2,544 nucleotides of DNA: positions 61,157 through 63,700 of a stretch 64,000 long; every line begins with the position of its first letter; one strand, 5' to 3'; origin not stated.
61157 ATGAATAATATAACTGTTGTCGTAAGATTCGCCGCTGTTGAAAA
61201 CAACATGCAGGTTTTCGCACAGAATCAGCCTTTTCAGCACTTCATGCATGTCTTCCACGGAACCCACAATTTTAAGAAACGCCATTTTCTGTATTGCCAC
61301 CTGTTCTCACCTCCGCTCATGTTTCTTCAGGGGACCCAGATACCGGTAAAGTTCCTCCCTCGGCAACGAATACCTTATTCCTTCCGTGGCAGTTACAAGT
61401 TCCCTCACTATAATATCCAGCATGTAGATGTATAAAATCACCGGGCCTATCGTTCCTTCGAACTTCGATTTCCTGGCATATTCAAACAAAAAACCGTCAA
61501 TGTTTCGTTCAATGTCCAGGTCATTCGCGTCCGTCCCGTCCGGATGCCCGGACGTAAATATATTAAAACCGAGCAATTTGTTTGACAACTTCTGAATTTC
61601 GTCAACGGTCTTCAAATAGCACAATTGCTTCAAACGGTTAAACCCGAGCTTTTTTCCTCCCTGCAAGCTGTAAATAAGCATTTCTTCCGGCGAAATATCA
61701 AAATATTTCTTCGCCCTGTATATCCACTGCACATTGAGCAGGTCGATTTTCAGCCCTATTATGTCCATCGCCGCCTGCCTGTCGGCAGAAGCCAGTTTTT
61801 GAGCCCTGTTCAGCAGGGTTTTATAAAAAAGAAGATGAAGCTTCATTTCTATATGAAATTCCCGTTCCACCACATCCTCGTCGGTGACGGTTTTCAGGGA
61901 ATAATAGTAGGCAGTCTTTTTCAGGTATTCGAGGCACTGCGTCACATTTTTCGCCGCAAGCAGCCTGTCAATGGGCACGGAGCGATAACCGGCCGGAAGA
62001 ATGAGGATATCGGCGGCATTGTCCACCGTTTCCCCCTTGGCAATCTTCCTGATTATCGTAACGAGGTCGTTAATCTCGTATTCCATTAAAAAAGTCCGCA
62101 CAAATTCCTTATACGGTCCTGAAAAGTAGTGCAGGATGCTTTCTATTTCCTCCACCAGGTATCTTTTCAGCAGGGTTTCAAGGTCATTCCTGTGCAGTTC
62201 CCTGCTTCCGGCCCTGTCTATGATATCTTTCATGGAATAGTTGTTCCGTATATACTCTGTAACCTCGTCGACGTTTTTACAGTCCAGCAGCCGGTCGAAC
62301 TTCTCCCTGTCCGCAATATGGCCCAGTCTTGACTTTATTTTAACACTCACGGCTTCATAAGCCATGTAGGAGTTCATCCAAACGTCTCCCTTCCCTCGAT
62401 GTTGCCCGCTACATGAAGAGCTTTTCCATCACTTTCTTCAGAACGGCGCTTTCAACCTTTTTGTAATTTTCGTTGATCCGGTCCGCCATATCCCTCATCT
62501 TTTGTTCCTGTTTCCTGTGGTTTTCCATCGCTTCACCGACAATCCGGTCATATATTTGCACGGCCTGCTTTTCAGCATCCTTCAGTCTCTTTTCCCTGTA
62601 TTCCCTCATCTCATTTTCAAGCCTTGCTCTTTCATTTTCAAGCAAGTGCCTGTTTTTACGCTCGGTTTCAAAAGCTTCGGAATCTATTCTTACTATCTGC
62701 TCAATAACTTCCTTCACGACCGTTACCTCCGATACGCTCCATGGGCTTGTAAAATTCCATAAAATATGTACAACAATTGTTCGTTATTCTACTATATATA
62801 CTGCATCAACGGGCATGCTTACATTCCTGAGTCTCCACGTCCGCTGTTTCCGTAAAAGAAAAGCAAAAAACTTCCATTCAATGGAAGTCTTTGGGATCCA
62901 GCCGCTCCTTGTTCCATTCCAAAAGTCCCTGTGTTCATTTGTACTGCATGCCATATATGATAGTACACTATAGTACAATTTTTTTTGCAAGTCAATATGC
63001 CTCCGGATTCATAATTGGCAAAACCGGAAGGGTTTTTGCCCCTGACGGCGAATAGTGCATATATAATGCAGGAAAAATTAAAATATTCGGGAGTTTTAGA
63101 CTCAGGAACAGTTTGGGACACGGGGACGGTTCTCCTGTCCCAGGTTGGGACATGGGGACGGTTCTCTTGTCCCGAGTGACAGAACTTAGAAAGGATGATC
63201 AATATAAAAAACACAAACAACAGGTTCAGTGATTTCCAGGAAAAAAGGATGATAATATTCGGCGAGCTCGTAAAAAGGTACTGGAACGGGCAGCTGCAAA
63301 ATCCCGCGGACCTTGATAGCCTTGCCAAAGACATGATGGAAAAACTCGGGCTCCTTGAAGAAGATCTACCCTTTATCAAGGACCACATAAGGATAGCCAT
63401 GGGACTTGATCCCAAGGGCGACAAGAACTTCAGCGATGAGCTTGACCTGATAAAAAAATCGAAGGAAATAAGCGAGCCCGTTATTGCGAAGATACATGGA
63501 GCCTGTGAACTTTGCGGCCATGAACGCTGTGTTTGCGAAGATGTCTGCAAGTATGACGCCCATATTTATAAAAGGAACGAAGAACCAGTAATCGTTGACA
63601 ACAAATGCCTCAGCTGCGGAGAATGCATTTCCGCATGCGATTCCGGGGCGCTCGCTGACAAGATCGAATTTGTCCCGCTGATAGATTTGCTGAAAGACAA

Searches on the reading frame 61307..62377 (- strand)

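Call 10: search_protein_families(library=pfam, proteins=[window:61307-62377:-], max_evalue=0.001)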
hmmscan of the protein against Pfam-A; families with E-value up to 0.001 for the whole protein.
window:61307-62377:- (356 aa): 1 family
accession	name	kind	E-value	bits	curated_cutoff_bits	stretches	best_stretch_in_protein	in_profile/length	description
PF01992.21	vATP-synt_AC39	-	4.2e-53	181.3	29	1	13-343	4-336/339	ATP synthase (C/AC39) subunit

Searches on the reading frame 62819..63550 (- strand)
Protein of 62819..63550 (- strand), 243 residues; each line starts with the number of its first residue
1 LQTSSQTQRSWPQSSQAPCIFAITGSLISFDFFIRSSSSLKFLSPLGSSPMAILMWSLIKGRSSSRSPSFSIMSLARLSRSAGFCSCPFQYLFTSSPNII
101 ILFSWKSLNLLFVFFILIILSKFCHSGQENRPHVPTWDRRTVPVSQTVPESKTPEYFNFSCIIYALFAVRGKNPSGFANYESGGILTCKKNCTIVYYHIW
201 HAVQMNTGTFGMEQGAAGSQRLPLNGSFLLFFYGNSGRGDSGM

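Call 10: search_protein_families(library=pfam, proteins=[window:62819-63550:-], max_evalue=0.001)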
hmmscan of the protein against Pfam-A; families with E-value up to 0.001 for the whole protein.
window:62819-63550:- (243 aa): 0 families

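Call 53: search_protein_families(library=pfam, proteins=[window:62819-63550:-], max_evalue=0.01)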
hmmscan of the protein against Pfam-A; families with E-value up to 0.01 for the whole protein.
window:62819-63550:- (243 aa): 1 family
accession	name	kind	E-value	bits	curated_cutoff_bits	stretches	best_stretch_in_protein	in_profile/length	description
PF24118.1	DUF7392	-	0.0088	16.8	27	0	159-205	37-83/113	Domain of unknown function (DUF7392)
